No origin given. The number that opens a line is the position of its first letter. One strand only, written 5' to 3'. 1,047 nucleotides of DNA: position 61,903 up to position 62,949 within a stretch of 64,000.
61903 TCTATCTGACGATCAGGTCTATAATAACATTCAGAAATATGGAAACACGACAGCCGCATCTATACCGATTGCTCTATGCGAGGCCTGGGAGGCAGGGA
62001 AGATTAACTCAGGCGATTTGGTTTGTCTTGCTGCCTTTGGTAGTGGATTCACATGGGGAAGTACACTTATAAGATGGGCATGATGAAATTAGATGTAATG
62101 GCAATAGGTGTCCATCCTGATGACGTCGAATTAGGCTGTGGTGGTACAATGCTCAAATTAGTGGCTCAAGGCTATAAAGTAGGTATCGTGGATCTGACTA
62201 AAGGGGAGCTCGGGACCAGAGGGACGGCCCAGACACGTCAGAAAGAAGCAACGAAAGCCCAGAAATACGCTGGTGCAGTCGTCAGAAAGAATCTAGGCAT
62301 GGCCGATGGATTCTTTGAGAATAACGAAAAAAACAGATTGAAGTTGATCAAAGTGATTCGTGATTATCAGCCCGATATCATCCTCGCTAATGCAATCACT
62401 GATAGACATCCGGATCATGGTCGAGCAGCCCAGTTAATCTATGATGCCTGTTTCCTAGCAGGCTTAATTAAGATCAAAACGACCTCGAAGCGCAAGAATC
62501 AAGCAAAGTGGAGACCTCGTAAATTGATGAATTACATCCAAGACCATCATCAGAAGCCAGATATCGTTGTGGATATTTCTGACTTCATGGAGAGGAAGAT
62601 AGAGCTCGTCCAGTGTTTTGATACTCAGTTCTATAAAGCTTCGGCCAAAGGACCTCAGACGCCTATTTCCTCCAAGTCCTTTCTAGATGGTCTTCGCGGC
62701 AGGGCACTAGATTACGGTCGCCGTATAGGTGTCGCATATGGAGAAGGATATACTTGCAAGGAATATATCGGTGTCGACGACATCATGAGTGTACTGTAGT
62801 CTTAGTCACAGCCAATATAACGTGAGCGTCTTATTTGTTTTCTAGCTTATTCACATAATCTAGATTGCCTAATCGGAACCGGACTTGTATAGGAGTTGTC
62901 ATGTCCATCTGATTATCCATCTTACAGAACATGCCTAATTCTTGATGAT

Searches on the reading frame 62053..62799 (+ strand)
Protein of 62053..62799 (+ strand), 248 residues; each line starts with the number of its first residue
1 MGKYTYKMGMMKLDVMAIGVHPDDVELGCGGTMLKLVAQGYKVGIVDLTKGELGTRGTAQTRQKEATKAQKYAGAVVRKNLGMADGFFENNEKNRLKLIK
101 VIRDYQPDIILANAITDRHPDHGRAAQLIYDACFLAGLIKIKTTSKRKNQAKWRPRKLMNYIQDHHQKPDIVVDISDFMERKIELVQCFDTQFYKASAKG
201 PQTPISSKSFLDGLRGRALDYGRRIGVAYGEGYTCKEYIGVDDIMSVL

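Call 47: search_protein_families(library=ncbifam, proteins=[window:62053-62799:+], max_evalue=0.00001)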
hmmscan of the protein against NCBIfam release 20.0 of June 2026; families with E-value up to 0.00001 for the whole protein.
window:62053-62799:+ (248 aa): 3 families
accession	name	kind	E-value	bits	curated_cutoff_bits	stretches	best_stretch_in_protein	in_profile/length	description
TIGR04001.1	thiol_BshB1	equivalog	4.8e-86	288.1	182.5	1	12-240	1-225/226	bacillithiol biosynthesis deacetylase BshB1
TIGR04000.1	thiol_BshB2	equivalog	3.6e-11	43.1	195.25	1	15-193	3-185/217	bacillithiol biosynthesis deacetylase BshB2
TIGR03446.1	mycothiol_Mca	equivalog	1.1e-07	31.7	277.15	0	15-58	3-46/283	mycothiol conjugate amidase Mca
